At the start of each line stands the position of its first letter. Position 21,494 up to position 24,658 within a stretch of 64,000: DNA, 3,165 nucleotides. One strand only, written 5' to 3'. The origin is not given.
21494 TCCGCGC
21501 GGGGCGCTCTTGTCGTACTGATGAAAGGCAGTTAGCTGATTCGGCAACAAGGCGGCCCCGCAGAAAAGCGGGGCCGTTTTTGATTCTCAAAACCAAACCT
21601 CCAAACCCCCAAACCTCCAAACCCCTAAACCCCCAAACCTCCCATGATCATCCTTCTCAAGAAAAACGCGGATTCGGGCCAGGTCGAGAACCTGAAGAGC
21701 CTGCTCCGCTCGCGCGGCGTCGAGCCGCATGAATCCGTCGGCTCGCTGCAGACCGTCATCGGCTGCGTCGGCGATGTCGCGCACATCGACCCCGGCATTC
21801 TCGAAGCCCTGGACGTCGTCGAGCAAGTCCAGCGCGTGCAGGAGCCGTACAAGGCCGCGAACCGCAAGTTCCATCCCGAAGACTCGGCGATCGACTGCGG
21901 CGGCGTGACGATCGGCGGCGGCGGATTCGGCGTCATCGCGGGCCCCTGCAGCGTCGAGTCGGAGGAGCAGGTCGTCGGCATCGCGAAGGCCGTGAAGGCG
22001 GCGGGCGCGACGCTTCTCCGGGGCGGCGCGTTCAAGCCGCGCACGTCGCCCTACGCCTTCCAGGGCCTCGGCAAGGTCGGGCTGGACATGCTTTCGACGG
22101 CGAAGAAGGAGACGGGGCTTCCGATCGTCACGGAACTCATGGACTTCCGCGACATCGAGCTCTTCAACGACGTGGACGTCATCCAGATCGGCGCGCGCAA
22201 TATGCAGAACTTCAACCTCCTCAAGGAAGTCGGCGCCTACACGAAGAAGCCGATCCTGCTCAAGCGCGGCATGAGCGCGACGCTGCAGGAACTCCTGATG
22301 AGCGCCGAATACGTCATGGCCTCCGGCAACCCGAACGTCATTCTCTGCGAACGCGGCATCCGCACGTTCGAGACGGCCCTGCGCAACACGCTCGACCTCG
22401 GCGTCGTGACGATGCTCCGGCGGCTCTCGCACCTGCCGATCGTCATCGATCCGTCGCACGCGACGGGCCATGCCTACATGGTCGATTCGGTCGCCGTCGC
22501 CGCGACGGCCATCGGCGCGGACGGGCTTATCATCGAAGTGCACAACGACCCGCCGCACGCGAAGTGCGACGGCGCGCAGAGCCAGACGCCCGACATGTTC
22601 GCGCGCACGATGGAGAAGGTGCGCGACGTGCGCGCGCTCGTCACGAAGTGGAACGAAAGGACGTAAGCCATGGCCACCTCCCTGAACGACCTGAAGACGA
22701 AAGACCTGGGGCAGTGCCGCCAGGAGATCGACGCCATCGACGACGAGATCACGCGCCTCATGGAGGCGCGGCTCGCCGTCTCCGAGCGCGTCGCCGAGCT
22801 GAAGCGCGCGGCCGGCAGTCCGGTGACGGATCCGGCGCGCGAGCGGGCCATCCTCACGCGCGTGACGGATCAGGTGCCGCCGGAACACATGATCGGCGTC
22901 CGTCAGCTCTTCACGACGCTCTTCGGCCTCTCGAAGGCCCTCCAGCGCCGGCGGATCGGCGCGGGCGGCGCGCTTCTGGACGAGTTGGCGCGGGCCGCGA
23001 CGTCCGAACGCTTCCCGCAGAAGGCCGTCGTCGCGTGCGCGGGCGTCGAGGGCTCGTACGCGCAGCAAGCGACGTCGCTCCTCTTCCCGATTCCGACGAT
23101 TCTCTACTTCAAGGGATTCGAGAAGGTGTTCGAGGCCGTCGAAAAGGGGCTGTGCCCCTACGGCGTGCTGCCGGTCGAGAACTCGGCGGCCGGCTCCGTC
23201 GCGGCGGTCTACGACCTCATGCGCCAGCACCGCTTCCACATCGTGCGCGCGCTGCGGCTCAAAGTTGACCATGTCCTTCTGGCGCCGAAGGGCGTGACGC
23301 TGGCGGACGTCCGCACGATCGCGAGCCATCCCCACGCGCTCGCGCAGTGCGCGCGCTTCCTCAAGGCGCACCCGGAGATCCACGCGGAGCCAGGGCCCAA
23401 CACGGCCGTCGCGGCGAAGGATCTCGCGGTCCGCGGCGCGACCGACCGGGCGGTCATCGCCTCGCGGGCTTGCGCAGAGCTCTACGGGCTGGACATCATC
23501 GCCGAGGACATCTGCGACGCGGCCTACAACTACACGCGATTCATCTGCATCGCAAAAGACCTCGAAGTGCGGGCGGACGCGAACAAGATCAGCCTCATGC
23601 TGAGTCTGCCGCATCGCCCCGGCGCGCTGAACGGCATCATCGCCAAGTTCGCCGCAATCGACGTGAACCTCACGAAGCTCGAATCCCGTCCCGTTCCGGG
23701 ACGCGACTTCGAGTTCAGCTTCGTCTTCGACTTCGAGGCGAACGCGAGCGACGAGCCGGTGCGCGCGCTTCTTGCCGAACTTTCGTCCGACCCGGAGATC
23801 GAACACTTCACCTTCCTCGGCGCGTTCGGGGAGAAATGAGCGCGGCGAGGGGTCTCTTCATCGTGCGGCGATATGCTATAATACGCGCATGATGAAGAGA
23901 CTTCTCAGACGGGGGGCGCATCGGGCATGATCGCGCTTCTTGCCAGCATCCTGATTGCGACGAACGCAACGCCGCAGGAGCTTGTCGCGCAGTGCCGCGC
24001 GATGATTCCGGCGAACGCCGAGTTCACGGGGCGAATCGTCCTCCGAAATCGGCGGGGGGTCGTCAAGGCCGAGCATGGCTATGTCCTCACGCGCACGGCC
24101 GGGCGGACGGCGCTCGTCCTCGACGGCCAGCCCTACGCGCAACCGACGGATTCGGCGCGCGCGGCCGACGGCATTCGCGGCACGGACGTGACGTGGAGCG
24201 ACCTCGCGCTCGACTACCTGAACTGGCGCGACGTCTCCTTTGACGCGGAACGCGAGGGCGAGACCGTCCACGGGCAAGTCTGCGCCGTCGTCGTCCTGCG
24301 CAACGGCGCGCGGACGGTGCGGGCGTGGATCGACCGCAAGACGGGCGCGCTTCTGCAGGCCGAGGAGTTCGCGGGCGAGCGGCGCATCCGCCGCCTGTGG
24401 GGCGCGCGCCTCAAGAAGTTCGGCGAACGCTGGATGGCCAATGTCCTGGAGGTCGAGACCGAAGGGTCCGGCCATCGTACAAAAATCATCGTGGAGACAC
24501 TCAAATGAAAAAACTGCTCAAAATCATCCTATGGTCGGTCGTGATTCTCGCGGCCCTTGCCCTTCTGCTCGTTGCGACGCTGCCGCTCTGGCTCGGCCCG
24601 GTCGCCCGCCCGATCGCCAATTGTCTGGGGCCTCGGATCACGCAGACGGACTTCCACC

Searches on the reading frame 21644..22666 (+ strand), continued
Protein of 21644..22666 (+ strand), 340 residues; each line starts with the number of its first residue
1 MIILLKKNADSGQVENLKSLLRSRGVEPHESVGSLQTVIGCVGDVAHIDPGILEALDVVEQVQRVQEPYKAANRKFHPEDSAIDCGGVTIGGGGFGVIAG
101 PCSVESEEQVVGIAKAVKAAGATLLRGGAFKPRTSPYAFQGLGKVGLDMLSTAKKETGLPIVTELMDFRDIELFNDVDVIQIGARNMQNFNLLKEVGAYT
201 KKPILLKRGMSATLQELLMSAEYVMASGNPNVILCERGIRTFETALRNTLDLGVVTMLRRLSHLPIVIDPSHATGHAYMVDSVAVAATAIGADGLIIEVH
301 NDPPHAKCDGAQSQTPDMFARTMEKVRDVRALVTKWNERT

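Call 21: find_encoding_contigs(protein=P0018, flank=1500, max_places=3)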
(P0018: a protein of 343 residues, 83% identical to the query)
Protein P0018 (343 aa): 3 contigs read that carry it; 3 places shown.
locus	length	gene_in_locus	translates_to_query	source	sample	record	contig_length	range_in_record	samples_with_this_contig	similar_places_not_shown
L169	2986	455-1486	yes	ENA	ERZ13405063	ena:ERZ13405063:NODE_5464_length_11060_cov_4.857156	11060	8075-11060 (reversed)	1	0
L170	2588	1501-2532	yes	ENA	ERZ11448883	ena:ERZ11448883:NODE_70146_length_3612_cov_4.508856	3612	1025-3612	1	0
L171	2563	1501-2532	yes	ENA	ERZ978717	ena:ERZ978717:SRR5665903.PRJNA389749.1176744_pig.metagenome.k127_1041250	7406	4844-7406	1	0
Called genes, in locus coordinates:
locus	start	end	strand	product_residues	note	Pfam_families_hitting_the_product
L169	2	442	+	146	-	?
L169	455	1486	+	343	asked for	PF18152:DAHP_snth_FXD, PF00793:DAHP_synth_1, PF03102:NeuB (weak)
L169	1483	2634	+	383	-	PF01817:CM_2, PF00800:PDT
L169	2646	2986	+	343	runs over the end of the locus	PF03331:LpxC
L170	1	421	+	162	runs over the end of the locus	PF00694:Aconitase_C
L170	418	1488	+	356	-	PF00180:Iso_dh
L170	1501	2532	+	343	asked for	PF18152:DAHP_snth_FXD, PF00793:DAHP_synth_1, PF03102:NeuB (weak)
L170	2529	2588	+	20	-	?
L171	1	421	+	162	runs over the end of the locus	PF00694:Aconitase_C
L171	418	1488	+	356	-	PF00180:Iso_dh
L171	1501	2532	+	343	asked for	PF18152:DAHP_snth_FXD, PF00793:DAHP_synth_1, PF03102:NeuB (weak)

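Call 22: find_encoding_contigs(protein=P0035, flank=1500, max_places=2)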
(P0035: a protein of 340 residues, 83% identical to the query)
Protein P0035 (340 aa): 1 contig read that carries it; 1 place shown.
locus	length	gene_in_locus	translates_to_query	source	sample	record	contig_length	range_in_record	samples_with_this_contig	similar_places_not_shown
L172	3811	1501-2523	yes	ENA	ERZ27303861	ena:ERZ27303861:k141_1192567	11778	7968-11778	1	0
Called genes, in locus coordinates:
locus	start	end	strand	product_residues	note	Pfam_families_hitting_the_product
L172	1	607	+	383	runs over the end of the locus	PF01817:CM_2, PF00800:PDT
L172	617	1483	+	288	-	PF02219:MTHFR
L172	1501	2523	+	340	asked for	PF18152:DAHP_snth_FXD, PF00793:DAHP_synth_1, PF03102:NeuB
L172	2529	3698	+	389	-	PF01817:CM_2, PF00800:PDT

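Call 23: find_encoding_contigs(protein=P0067, flank=1500, max_places=2)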
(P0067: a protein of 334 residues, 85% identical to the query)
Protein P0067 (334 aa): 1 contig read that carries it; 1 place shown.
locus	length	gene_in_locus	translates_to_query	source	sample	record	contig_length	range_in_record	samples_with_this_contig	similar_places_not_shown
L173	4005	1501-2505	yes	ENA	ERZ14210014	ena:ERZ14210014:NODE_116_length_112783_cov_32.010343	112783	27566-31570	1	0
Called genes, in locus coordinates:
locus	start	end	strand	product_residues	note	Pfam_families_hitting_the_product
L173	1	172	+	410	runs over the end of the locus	PF00675:Peptidase_M16, PF05193:Peptidase_M16_C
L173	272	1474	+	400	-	PF07690:MFS_1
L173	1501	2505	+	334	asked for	PF18152:DAHP_snth_FXD, PF00793:DAHP_synth_1, PF03102:NeuB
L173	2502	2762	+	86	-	PF01817:CM_2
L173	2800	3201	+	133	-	PF01502:PRA-CH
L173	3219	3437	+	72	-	PF04277:OAD_gamma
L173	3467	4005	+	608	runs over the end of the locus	PF00682:HMGL-like, PF02436:PYC_OADA, PF00364:Biotin_lipoyl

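Call 24: find_encoding_contigs(protein=P0090, flank=1500, max_places=4)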
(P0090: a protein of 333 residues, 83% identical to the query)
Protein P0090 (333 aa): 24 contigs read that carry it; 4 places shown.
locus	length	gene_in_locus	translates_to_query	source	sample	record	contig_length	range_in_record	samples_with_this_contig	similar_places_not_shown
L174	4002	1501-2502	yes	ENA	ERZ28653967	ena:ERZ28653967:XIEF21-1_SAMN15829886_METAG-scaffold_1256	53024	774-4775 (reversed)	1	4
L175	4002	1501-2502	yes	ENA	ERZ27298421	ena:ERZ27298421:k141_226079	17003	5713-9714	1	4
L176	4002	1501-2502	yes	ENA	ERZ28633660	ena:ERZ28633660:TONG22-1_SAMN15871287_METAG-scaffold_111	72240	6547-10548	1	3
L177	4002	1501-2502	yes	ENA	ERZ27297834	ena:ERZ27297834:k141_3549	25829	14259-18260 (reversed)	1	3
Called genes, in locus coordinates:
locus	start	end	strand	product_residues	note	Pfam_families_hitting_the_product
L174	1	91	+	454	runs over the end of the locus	PF00117:GATase, PF00977:His_biosynth, PF01207:Dus (faint), PF02581:TMP-TENI (faint), PF03060:NMO (faint)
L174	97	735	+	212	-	PF01351:RNase_HII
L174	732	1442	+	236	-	PF00809:Pterin_bind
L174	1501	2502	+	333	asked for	PF18152:DAHP_snth_FXD, PF00793:DAHP_synth_1, PF03102:NeuB (weak)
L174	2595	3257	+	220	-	PF01386:Ribosomal_L25p, PF14693:Ribosomal_TL5_C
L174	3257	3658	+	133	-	PF01250:Ribosomal_S6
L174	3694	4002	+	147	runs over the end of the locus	PF00436:SSB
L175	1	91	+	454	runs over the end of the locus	PF00117:GATase, PF02581:TMP-TENI (faint), PF00977:His_biosynth, PF01207:Dus (faint)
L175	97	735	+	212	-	PF01351:RNase_HII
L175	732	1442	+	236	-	PF00809:Pterin_bind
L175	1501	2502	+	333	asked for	PF18152:DAHP_snth_FXD, PF00793:DAHP_synth_1, PF03102:NeuB (weak)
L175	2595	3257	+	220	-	PF01386:Ribosomal_L25p, PF14693:Ribosomal_TL5_C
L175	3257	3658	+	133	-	PF01250:Ribosomal_S6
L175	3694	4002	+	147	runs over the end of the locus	PF00436:SSB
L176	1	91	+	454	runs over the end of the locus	PF00117:GATase, PF02581:TMP-TENI (faint), PF00977:His_biosynth, PF01207:Dus (faint)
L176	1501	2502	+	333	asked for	PF18152:DAHP_snth_FXD, PF00793:DAHP_synth_1, PF03102:NeuB (weak)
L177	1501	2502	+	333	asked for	PF18152:DAHP_snth_FXD, PF00793:DAHP_synth_1, PF03102:NeuB (weak)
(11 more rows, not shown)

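Call 25: find_encoding_contigs(protein=P0116, flank=1500, max_places=4)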
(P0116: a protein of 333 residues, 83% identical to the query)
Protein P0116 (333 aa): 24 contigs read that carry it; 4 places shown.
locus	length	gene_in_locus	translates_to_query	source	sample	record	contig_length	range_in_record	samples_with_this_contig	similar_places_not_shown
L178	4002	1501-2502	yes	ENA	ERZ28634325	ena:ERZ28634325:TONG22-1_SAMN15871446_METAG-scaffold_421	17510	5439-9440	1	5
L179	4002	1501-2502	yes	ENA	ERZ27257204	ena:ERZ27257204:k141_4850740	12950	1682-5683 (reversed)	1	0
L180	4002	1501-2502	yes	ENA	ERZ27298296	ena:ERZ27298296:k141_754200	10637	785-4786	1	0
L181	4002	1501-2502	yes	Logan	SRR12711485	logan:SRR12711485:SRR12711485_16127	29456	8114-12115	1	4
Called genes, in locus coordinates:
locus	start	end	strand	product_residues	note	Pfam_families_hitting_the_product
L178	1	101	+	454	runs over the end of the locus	PF00117:GATase, PF00977:His_biosynth, PF01207:Dus (faint), PF03060:NMO (faint)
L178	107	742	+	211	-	PF01351:RNase_HII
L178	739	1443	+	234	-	PF00809:Pterin_bind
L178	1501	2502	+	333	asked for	PF18152:DAHP_snth_FXD, PF00793:DAHP_synth_1, PF03102:NeuB (weak)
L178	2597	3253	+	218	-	PF01386:Ribosomal_L25p, PF14693:Ribosomal_TL5_C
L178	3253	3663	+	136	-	PF01250:Ribosomal_S6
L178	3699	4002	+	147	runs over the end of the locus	PF00436:SSB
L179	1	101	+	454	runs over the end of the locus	PF00117:GATase, PF02581:TMP-TENI (faint), PF00977:His_biosynth, PF01207:Dus (faint), PF03060:NMO (faint)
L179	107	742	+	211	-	PF01351:RNase_HII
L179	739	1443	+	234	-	PF00809:Pterin_bind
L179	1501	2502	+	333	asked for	PF18152:DAHP_snth_FXD, PF00793:DAHP_synth_1, PF03102:NeuB (weak)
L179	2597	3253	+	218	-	PF01386:Ribosomal_L25p, PF14693:Ribosomal_TL5_C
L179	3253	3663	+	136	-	PF01250:Ribosomal_S6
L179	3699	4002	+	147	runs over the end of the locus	PF00436:SSB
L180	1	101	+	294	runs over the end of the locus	?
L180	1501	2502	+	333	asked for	PF18152:DAHP_snth_FXD, PF00793:DAHP_synth_1, PF03102:NeuB (weak)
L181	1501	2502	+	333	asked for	PF18152:DAHP_snth_FXD, PF00793:DAHP_synth_1, PF03102:NeuB (weak)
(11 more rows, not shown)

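Call 27: find_encoding_contigs(protein=P0077, flank=1500, max_places=3)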
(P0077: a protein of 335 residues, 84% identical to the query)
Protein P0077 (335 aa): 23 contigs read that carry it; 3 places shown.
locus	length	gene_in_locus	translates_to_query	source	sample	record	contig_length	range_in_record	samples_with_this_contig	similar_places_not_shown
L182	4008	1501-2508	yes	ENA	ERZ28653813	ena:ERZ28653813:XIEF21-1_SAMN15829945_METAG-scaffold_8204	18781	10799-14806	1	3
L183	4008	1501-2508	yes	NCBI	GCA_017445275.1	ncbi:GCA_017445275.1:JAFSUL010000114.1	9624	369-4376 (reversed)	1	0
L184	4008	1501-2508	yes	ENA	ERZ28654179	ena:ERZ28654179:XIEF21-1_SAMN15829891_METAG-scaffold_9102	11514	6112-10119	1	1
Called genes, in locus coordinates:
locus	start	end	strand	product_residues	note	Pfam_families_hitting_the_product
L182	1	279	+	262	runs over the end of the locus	PF00929:RNase_T, PF13482:RNase_H_2 (faint)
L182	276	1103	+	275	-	PF06161:DUF975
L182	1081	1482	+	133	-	PF14539:DUF4442, PF03061:4HBT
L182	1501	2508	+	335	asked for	PF18152:DAHP_snth_FXD, PF00793:DAHP_synth_1, PF03102:NeuB (weak)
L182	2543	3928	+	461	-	PF02321:OEP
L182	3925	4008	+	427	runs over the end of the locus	PF25917:BSH_RND, PF25876:HH_MFP_RND (faint), PF25885:HH_EMRA, PF25944:Beta-barrel_RND (weak), PF25954:Beta-barrel_RND_2, PF25990:Beta-barrel_YknX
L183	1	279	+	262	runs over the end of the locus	PF00929:RNase_T, PF13482:RNase_H_2 (faint)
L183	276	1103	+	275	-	PF06161:DUF975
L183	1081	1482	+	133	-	PF14539:DUF4442, PF03061:4HBT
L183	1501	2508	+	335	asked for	PF18152:DAHP_snth_FXD, PF00793:DAHP_synth_1, PF03102:NeuB (weak)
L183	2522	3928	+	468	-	PF02321:OEP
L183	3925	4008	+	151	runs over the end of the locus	PF25917:BSH_RND (weak)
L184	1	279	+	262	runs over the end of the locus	PF00929:RNase_T, PF13482:RNase_H_2 (faint)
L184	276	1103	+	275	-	PF06161:DUF975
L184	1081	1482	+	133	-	PF14539:DUF4442, PF03061:4HBT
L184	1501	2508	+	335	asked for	PF18152:DAHP_snth_FXD, PF00793:DAHP_synth_1, PF03102:NeuB (weak)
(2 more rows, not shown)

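Call 28: find_encoding_contigs(protein=P0044, flank=1500, max_places=3)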
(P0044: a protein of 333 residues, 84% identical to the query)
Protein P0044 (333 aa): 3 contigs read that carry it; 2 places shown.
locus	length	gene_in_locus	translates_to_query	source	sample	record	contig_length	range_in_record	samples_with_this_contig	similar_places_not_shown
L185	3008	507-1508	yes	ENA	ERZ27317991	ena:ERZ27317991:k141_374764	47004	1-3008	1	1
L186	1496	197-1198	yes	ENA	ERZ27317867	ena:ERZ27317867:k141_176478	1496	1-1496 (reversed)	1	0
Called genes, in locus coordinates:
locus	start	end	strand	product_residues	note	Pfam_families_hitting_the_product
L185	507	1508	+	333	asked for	PF18152:DAHP_snth_FXD, PF00793:DAHP_synth_1, PF03102:NeuB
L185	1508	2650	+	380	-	PF01817:CM_2, PF00800:PDT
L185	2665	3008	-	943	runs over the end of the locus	PF02837:Glyco_hydro_2_N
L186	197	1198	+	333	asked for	PF18152:DAHP_snth_FXD, PF00793:DAHP_synth_1, PF03102:NeuB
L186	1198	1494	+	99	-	?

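Call 69: search_protein_families(library=pfam, proteins=[L006:242-1642:+, L002:697-1857:+, L002:1812-2960:+, L081:1317-2318:+, L006:2679-3575:+, L002:3887-4693:+])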
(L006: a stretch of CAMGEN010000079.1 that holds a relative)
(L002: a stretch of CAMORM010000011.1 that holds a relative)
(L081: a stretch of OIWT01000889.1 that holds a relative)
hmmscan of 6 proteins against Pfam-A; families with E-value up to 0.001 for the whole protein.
L006:242-1642:+ (466 aa): 1 family
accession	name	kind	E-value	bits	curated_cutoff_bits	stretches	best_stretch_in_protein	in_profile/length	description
PF00291.31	PALP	-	2.2e-42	145.8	35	1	92-429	5-295/295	Pyridoxal-phosphate dependent enzyme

L002:697-1857:+ (386 aa): 0 families

L002:1812-2960:+ (382 aa): 1 family
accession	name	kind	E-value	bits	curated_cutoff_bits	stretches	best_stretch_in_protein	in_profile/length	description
PF00275.25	EPSP_synthase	-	1.8e-44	152.6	22.8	1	127-373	158-415/417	EPSP synthase (3-phosphoshikimate 1-carboxyvinyltransferase)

L081:1317-2318:+ (333 aa): 0 families

L006:2679-3575:+ (298 aa): 3 families
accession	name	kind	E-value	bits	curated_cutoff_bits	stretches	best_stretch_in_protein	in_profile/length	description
PF02153.23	PDH_N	-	1.2e-19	70.8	26.5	2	124-177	97-150/154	Prephenate dehydrogenase, nucleotide-binding domain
PF20463.3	PDH_C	-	2e-13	51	22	1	184-278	1-100/102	Prephenate dehydrogenase, dimerization domain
PF03807.23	F420_oxidored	-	0.00057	20.9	21.6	0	8-39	1-34/94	NADP oxidoreductase coenzyme F420-dependent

L002:3887-4693:+ (268 aa): 3 families
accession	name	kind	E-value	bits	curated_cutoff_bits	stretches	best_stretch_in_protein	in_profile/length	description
PF00027.35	cNMP_binding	-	1.8e-14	53.9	27.5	1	80-167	2-87/89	Cyclic nucleotide-binding domain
PF13545.12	HTH_Crp_2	-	4.5e-13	49.4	27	1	206-262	2-57/70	Crp-like helix-turn-helix domain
PF12802.13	MarR_2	-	0.00038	21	27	0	232-257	25-50/61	MarR family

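Call 72: search_protein_families(library=ncbifam, proteins=[L006:242-1642:+, window:21644-22666:+])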
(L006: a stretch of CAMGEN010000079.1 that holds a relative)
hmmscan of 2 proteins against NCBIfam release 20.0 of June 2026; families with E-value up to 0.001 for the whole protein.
L006:242-1642:+ (466 aa): 23 families
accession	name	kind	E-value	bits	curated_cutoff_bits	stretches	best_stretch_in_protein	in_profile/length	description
NF009057.0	PRK12391.1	equivalog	8.7e-204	677.1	366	1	17-456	3-440/441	TrpB-like pyridoxal phosphate-dependent enzyme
TIGR01415.1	trpB_rel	hypoth_equivalog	1.8e-174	580.4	518.85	1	27-444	1-418/419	TrpB-like pyridoxal phosphate-dependent enzyme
TIGR00263.1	trpB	equivalog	1.2e-45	156.3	392.45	1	92-440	48-383/385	tryptophan synthase subunit beta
NF010376.0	PRK13803.1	equivalog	1e-44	153.4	819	1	93-443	259-596/600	bifunctional phosphoribosylanthranilate isomerase/tryptophan synthase subunit beta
NF010375.0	PRK13802.1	equivalog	5e-29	100.9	1386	1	91-438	323-669/695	bifunctional indole-3-glycerol phosphate synthase/tryptophan synthase subunit beta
NF004996.0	PRK06381.1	equivalog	1.1e-15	57.5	266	1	94-198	15-114/319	threonine synthase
NF008735.0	PRK11761.1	equivalog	8.1e-11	41.7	413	1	95-199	13-115/296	cysteine synthase CysM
TIGR01139.1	cysK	equivalog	9.7e-11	41.4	350.95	1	96-424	9-282/298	cysteine synthase A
TIGR01136.1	cysKM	subfamily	2e-10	40.5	344.15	1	95-413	8-274/299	cysteine synthase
NF005292.0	PRK06815.1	equivalog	1.5e-09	37.4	371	1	91-206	18-130/320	threonine/serine dehydratase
NF006094.0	PRK08246.1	subfamily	3.5e-09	36.5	331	1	92-205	21-126/310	serine/threonine dehydratase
NF006050.0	PRK08197.1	equivalog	5.6e-09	35.3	303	1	95-212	81-193/406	threonine synthase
TIGR01138.1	cysM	equivalog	2e-08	34.1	394.2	1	95-196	9-108/290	cysteine synthase B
NF005147.0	PRK06608.1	equivalog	4.3e-08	32.3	380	1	93-198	23-124/339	serine/threonine dehydratase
TIGR03945.1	PLP_SbnA_fam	equivalog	2.2e-07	30.3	349.95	1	106-197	17-108/304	2,3-diaminopropionate biosynthesis protein SbnA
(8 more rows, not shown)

window:21644-22666:+ (340 aa): 9 families
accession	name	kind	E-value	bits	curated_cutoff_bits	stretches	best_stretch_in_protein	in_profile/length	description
NF006421.0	PRK08673.1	subfamily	1.3e-138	461.9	335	1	1-335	1-335/338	3-deoxy-7-phosphoheptulonate synthase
NF009933.0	PRK13396.1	subfamily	7.9e-120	400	486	1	1-338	1-346/352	3-deoxy-7-phosphoheptulonate synthase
TIGR01361.1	DAHP_synth_Bsub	equivalog_domain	2.9e-111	371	267.75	1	72-327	3-258/260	3-deoxy-7-phosphoheptulonate synthase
NF041229.1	BagF_FevY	exception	1.4e-104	350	700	1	10-316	6-312/340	phospho-2-dehydro-3-deoxyheptonate aldolase BagF/FevY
NF009239.0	PRK12595.1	equivalog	1.5e-97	326.8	279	1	72-331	96-355/360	bifunctional 3-deoxy-7-phosphoheptulonate synthase/chorismate mutase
TIGR01362.1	KDO8P_synth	equivalog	2e-29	102.6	314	1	96-333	4-256/258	3-deoxy-8-phosphooctulonate synthase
NF003543.0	PRK05198.1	equivalog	3.6e-29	101.6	242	1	95-334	18-272/273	3-deoxy-8-phosphooctulonate synthase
NF009109.0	PRK12457.1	equivalog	7.2e-18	64.8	457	1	133-336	61-275/281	3-deoxy-8-phosphooctulonate synthase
TIGR03569.1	NeuB_NnaB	equivalog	9.2e-05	21.6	399.65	1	155-333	86-258/329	N-acetylneuraminate synthase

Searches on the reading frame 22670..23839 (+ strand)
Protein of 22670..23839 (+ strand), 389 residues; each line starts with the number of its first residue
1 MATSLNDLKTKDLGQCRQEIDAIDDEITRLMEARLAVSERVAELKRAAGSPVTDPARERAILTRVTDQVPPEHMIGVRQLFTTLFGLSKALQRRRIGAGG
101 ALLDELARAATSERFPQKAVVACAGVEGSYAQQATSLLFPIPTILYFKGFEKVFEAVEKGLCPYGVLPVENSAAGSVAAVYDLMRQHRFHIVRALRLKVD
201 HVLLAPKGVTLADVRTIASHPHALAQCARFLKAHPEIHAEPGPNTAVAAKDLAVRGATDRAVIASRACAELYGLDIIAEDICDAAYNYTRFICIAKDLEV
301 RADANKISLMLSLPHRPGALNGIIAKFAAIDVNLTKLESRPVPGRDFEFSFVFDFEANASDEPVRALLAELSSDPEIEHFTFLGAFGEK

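Call 5: search_protein_families(library=pfam, proteins=[window:22670-23839:+])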
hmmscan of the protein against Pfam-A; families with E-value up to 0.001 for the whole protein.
window:22670-23839:+ (389 aa): 3 families
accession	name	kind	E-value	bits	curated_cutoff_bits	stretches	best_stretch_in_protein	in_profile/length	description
PF00800.23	PDT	-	9.5e-53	179.1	25.2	1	121-297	1-179/181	Prephenate dehydratase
PF01817.26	CM_2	-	9.7e-18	64.6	27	1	16-93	1-80/80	Chorismate mutase type II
PF01842.31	ACT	-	0.00015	21.9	27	1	308-371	2-64/66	ACT domain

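Call 72: search_protein_families(library=ncbifam, proteins=[window:22670-23839:+])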
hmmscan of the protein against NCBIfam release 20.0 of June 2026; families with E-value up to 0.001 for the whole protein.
window:22670-23839:+ (389 aa): 21 families
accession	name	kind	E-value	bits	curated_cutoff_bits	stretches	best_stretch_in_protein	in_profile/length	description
NF008865.0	PRK11898.1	equivalog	1.2e-59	201.8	219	1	120-385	3-275/284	prephenate dehydratase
NF008866.0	PRK11899.1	equivalog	2.7e-55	187.6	359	1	118-374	5-263/283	prephenate dehydratase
NF007910.0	PRK10622.1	equivalog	1.9e-48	165.3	577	1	11-372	5-363/386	bifunctional chorismate mutase/prephenate dehydratase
TIGR01805.1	CM_mono_grmpos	equivalog_domain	1.8e-17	63.3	71.2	1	13-92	1-81/81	chorismate mutase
TIGR01791.2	CM_archaeal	equivalog_domain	2.9e-12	46.4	66.95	1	15-89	3-79/83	chorismate mutase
NF004925.0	PRK06285.1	equivalog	3.7e-12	46.2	77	1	10-95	6-93/99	chorismate mutase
TIGR01807.1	CM_P2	equivalog_domain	1.2e-10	41.6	69.55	1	15-68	3-58/76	chorismate mutase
NF009239.0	PRK12595.1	equivalog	3.8e-09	36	279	1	10-93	3-87/360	bifunctional 3-deoxy-7-phosphoheptulonate synthase/chorismate mutase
NF005894.0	PRK07857.1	equivalog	2.3e-08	33.9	73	1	8-69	25-86/106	chorismate mutase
NF008400.0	PRK11199.1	equivalog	2.8e-08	33.1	273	1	10-65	2-57/374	bifunctional chorismate mutase/prephenate dehydrogenase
TIGR01801.1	CM_A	equivalog_domain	7.7e-08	32.5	106.35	1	11-93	4-87/102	chorismate mutase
TIGR01808.1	CM_M_hiGC-arch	equivalog_domain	3.4e-07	30.3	52.15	1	14-72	3-60/74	chorismate mutase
TIGR01806.1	CM_mono2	equivalog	4.3e-07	30.1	74.15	1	26-95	8-79/114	gamma subclass chorismate mutase AroQ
NF006741.0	PRK09269.1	equivalog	4.7e-07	29.7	158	1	27-73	37-83/194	chorismate mutase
TIGR01268.1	Phe4hydrox_tetr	equivalog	1.5e-06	27.2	704.8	1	300-373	10-82/436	phenylalanine 4-monooxygenase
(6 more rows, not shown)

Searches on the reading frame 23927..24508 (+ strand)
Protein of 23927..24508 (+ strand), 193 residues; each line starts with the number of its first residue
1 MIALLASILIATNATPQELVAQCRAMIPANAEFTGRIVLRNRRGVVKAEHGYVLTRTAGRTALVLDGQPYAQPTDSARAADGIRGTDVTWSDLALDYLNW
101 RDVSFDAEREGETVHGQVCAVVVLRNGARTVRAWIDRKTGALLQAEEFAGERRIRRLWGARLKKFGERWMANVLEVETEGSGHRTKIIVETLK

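Call 5: search_protein_families(library=pfam, proteins=[window:23927-24508:+])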
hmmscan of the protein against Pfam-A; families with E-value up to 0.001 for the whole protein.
window:23927-24508:+ (193 aa): 1 family
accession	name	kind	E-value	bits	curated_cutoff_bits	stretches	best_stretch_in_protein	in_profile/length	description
PF17131.11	LolA_like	-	2e-07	31.3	30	1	79-192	48-166/184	Outer membrane lipoprotein-sorting protein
